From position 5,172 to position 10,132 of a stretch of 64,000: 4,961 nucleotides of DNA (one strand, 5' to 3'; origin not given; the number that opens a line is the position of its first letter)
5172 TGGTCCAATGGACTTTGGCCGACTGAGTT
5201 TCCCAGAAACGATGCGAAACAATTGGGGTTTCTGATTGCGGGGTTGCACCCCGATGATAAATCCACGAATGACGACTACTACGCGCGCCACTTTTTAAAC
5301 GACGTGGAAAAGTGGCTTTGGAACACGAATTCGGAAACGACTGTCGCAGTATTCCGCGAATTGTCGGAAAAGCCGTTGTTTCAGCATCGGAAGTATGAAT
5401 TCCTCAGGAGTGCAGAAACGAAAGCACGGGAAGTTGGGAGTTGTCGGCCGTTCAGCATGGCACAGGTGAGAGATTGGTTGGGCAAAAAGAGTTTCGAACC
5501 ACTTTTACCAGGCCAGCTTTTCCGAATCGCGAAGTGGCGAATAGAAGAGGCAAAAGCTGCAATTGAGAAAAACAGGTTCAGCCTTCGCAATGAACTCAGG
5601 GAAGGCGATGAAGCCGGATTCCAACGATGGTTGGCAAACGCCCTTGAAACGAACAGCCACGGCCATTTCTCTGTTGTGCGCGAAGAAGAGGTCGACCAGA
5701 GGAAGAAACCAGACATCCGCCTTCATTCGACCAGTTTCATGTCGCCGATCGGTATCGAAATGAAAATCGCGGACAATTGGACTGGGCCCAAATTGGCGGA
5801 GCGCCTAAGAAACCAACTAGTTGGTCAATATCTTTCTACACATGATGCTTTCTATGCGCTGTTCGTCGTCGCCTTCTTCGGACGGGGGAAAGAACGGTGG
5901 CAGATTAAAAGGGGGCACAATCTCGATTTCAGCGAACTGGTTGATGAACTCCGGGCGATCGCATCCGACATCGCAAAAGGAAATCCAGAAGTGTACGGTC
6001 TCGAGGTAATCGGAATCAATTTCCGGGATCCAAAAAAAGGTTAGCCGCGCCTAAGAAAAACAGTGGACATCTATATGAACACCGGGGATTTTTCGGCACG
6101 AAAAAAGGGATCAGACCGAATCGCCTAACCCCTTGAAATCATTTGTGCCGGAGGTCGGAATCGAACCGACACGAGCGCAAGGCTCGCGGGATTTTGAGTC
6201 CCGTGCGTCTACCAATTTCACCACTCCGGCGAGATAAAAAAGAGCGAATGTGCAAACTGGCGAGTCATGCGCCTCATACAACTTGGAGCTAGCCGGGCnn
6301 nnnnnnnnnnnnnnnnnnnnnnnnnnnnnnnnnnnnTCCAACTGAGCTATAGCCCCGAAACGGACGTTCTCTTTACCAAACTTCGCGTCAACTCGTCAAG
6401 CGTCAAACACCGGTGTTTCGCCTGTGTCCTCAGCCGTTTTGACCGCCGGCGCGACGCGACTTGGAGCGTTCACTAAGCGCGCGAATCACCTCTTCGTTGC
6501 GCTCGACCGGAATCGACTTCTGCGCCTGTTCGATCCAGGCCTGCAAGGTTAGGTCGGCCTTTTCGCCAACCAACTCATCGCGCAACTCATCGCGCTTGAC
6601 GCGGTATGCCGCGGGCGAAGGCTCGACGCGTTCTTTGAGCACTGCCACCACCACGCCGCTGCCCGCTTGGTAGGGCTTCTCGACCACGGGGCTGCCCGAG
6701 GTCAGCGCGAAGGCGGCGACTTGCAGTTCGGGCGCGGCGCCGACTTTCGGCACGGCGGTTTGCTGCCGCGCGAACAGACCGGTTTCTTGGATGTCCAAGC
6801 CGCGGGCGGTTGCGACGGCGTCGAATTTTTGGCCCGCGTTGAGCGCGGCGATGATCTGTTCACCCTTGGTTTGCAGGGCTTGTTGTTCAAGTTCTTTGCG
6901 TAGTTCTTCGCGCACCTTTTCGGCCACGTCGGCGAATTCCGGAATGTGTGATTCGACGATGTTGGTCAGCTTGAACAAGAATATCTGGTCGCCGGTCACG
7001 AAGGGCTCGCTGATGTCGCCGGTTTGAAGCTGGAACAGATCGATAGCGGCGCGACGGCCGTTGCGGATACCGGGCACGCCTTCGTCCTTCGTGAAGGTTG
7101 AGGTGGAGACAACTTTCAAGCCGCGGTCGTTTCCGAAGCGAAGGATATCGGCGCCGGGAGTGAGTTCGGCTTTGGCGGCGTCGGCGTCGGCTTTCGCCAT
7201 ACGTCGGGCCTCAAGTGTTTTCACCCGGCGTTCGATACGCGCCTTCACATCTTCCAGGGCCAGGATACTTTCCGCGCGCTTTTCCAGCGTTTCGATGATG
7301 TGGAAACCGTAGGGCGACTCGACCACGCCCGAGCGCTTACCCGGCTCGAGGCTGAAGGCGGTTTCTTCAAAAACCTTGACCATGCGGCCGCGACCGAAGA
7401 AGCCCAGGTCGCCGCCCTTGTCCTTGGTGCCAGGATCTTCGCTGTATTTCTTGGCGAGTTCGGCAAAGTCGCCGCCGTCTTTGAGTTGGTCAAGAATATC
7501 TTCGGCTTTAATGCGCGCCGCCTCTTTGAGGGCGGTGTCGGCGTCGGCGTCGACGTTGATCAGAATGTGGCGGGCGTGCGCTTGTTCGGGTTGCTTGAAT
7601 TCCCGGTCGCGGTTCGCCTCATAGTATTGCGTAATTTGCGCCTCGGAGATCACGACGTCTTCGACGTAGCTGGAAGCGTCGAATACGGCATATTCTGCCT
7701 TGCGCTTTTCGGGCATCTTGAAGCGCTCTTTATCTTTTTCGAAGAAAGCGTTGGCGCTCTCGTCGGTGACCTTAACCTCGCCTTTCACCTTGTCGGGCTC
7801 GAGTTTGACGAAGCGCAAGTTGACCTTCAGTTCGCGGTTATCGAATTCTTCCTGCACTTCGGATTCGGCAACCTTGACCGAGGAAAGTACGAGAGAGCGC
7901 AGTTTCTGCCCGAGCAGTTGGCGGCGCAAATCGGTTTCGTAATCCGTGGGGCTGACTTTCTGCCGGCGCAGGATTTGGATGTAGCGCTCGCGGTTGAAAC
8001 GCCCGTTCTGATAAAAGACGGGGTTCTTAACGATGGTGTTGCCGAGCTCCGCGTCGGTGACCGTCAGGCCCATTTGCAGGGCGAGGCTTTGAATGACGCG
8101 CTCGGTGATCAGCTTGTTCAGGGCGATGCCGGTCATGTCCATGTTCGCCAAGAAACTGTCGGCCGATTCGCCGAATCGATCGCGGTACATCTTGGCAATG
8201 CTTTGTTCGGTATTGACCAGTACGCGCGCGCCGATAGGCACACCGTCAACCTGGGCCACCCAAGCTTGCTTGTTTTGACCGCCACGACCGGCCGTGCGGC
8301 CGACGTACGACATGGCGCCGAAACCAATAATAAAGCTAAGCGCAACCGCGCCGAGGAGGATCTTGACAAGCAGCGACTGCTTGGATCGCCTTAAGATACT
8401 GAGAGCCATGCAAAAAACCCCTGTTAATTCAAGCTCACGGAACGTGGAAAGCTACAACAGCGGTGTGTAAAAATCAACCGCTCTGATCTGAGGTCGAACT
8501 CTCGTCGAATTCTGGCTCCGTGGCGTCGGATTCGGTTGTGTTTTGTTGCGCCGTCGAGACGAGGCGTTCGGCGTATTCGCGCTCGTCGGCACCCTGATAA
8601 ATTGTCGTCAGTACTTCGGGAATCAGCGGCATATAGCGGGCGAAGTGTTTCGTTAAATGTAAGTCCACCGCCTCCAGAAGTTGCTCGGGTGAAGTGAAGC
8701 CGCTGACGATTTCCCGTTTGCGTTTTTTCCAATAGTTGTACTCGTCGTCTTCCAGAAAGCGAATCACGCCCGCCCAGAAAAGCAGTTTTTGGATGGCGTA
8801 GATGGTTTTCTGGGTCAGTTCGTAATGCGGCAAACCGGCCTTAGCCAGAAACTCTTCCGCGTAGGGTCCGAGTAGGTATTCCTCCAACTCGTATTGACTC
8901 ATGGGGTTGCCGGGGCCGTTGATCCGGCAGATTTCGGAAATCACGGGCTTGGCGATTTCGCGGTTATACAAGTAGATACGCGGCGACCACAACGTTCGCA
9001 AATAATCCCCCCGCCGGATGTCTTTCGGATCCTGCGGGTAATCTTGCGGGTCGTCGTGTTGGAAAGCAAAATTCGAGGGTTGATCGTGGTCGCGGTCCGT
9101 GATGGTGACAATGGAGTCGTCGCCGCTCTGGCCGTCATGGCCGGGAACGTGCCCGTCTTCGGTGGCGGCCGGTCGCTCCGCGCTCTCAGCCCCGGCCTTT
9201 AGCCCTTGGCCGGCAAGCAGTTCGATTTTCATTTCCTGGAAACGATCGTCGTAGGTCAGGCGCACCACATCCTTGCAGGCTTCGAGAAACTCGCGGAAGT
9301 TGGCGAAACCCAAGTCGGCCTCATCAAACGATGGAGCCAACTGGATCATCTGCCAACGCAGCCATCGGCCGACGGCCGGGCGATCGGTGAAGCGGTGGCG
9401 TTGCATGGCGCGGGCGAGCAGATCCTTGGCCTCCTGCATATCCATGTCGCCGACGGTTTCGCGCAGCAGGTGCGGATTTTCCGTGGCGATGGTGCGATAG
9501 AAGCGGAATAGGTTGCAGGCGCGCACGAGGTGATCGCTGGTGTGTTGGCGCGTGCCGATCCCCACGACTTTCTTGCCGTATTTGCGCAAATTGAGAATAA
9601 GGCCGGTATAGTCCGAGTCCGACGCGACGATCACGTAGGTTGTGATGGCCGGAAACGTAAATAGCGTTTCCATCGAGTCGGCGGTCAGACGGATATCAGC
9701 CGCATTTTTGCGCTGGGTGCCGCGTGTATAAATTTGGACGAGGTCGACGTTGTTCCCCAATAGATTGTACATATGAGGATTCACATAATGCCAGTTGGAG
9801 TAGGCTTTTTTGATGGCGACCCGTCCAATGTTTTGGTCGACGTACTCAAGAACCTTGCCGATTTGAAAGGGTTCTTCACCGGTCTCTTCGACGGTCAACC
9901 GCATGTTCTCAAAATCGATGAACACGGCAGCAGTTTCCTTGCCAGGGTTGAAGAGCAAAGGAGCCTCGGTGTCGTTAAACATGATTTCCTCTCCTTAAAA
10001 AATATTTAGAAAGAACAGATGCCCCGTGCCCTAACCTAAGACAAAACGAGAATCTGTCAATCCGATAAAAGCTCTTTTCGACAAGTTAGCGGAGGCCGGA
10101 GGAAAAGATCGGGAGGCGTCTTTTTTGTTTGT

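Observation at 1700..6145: Single-gene low-GC island encoding an NLR-like NACHT NTPase with a C-terminal PD-(D/E)xK nuclease-like module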

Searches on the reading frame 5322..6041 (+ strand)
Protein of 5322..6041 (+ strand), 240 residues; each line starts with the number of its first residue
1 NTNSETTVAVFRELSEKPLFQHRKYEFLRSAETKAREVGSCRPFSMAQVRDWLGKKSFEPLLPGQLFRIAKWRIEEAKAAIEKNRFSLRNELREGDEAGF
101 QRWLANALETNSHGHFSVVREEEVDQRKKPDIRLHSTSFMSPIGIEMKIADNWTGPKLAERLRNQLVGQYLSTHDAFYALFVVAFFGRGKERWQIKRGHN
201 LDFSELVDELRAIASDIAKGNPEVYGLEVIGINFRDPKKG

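Call 23: search_solved_structures(query=A2, max_evalue=10, show_alignments=2)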
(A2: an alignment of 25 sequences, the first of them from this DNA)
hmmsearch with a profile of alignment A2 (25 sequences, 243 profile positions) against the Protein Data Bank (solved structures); distinct sequences matched with E-value up to 10: 6.
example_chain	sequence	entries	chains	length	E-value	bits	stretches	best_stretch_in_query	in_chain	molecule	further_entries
9v1i_lW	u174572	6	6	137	0.16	14.6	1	142-185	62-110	Large ribosomal subunit protein eL22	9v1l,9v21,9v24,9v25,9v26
1v1o_A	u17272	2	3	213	0.18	14.4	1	152-213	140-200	EXOTOXIN 1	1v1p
1v1p_A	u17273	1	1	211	0.19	14.3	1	152-213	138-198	Exotoxin 1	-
2qej_C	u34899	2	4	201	0.2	14.3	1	152-214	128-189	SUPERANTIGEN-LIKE MOLECULE 7 | Superantigen-like protein SSL7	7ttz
3kls_X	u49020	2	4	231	0.21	14.2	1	152-213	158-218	Exotoxin 1 | Superantigen-like protein 7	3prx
8qln_A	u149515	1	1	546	0.23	14.1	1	199-240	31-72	Inner tegument protein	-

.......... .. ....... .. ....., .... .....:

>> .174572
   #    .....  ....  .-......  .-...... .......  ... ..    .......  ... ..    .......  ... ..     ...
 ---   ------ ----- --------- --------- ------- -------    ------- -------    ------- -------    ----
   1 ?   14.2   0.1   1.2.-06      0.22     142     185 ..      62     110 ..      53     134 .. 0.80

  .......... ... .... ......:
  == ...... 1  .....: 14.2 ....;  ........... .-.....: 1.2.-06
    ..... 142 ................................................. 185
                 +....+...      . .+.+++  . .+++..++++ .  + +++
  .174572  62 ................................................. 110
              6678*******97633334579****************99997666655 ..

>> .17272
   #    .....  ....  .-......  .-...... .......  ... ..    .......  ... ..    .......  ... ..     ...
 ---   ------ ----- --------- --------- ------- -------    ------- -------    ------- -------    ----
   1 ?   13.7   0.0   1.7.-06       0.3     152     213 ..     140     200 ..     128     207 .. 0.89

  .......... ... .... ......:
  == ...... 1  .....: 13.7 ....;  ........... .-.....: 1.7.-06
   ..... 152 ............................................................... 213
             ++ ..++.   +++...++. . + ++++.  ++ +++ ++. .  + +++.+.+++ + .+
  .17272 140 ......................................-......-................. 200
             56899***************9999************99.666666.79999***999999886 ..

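Call 26: predict_structure(alignment_id=A2)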
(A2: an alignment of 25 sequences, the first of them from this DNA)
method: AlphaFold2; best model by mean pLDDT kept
length: 240 residues; sequences in the alignment: 25
mean_pLDDT: 88.4   pTM: 0.74
mean pLDDT of the five models: 88.4, 87.4, 86.5, 86.1, 85.6
residues with pLDDT >= 90: 157; 70-90: 58; 50-70: 24; < 50: 1
segments of 3 or more residues with pLDDT < 50: none
pLDDT, mean of each block of 10 residues (from residue 1): 82 97 96 82 68 71 95 94 77 85 94 92 68 94 96 95 91 91 91 89 97 96 96 85
secondary structure, 60 per line:
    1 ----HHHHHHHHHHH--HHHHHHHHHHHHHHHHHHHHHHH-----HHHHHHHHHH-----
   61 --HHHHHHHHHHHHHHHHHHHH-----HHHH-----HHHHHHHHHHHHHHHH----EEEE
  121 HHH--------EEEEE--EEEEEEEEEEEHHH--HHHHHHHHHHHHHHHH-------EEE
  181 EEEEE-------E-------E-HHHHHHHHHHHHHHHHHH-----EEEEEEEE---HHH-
elements in order: H5-15 H18-40 H46-55 H63-82 H88-91 H97-112 E117-120 E132-136 E139-149 H155-170 E178-185 H203-220 E226-233

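Call 68: search_protein_representatives(alignment_id=A2)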
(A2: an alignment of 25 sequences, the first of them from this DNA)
Query: 25 sequences, 243 profile positions. Proteins with E-value up to 0.001 (for the whole library): 4190; up to 1e-10: 2000; up to 1e-30: 1365. The best 150 are listed.
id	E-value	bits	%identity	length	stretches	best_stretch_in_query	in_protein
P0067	4.1e-84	298.2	-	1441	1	2-236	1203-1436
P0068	1.0e-82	293.6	-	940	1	1-240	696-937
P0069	4.0e-82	291.7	-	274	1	1-238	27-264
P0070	7.8e-82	290.7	-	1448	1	2-238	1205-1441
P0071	1.8e-80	286.3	-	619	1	2-238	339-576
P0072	8.3e-80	284.1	-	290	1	1-238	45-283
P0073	1.4e-79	283.3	-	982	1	1-238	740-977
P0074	2.0e-79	282.9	-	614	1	1-239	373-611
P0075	3.1e-79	282.2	-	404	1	1-239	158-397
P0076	7.4e-79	281.0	-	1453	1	2-239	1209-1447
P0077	2.8e-78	279.1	-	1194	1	1-240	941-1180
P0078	7.0e-78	277.8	-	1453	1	3-239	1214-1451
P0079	7.3e-78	277.7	-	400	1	2-241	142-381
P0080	7.7e-78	277.6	-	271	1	3-238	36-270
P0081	1.6e-77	276.6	-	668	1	1-241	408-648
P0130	1.7e-72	260.2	-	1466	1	1-236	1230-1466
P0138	4.2e-72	258.9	-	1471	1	2-239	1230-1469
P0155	2.7e-71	256.2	-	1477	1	1-236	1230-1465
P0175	2.2e-70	253.3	-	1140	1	2-240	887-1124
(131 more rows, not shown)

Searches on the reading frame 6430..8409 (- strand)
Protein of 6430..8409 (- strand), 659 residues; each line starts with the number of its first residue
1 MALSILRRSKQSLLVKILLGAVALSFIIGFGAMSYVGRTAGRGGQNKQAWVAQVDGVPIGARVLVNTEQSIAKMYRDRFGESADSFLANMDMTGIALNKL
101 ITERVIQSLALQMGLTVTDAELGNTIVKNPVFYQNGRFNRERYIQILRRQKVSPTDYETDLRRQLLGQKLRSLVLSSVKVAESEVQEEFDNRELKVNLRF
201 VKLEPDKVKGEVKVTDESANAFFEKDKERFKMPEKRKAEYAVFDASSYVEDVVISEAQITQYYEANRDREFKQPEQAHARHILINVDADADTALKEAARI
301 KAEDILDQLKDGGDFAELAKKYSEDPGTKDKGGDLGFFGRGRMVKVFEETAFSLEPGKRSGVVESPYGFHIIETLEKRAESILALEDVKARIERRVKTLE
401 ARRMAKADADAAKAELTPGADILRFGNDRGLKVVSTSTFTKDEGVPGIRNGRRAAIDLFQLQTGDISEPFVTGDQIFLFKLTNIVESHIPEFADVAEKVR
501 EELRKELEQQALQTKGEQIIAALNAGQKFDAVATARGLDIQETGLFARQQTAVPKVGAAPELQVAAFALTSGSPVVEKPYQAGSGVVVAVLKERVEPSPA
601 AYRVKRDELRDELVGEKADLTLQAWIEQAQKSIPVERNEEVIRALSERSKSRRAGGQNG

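Call 53: search_protein_families(library=pfam, proteins=[window:6430-8409:-], max_evalue=0.001)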
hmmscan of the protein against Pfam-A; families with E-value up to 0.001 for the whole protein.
window:6430-8409:- (659 aa): 5 families
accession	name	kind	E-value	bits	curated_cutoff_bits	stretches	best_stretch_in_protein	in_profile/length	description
PF13616.12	Rotamase_3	-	1.6e-36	125.8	22.5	1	267-378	11-116/116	PPIC-type PPIASE domain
PF13624.11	SurA_N_3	-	1.5e-34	119.7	27.2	1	3-171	2-162/162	SurA-like N-terminal domain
PF13145.12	Rotamase_2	-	2.7e-30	106.1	27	2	254-389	1-120/121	PPIC-type PPIASE domain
PF00639.27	Rotamase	-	6.1e-29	101.3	21.7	1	281-373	1-94/97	PPIC-type PPIASE domain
PF13623.11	SurA_N_2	-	1.2e-19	71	28.5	1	4-147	2-145/145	SurA-like N-terminal domain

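Call 77: find_related_loci(query=window:6430-8409:-, collection=metagenome_contigs, flank=10000)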
Query window:6430-8409:- (659 aa) in metagenome_contigs; peptide patterns used: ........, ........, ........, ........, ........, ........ (x = any residue, [..] = any of these).
398 stretches matched a pattern; 2 encode a relative of the query (tblastn E <= 1e-3); 2 distinct loci.
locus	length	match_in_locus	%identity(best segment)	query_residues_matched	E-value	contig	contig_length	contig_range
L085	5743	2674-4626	51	1-652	0e+0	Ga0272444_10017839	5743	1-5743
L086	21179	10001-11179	34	8-403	1e-53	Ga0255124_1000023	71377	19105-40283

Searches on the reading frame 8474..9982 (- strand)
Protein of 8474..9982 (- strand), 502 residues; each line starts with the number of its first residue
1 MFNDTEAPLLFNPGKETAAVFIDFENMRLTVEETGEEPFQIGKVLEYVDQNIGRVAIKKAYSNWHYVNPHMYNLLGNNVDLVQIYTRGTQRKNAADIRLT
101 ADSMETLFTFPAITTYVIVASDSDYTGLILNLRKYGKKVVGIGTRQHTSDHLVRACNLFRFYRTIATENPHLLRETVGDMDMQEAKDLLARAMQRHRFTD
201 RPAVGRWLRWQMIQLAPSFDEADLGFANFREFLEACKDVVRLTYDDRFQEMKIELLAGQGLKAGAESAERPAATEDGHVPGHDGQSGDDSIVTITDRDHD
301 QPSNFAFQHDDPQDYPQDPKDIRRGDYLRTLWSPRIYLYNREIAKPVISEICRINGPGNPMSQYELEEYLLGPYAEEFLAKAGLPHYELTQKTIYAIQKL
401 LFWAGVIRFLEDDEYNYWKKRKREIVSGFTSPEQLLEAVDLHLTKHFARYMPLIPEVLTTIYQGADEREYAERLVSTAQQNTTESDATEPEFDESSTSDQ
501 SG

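Call 53: search_protein_families(library=pfam, proteins=[window:8474-9982:-], max_evalue=0.001)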
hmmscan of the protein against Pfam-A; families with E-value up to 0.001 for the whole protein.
window:8474-9982:- (502 aa): 2 families
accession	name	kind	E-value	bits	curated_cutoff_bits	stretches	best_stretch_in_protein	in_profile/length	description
PF01936.24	NYN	-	5.7e-23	82.5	24.2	1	18-160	2-142/145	NYN domain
PF12872.13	OST-HTH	-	4.4e-05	23.7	23.8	1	213-247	31-66/71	OST-HTH/LOTUS domain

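Call 72: search_protein_families(library=padloc, proteins=[window:8474-9982:-], max_evalue=0.001)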
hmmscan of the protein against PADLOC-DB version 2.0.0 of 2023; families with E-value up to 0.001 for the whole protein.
window:8474-9982:- (502 aa): 0 families
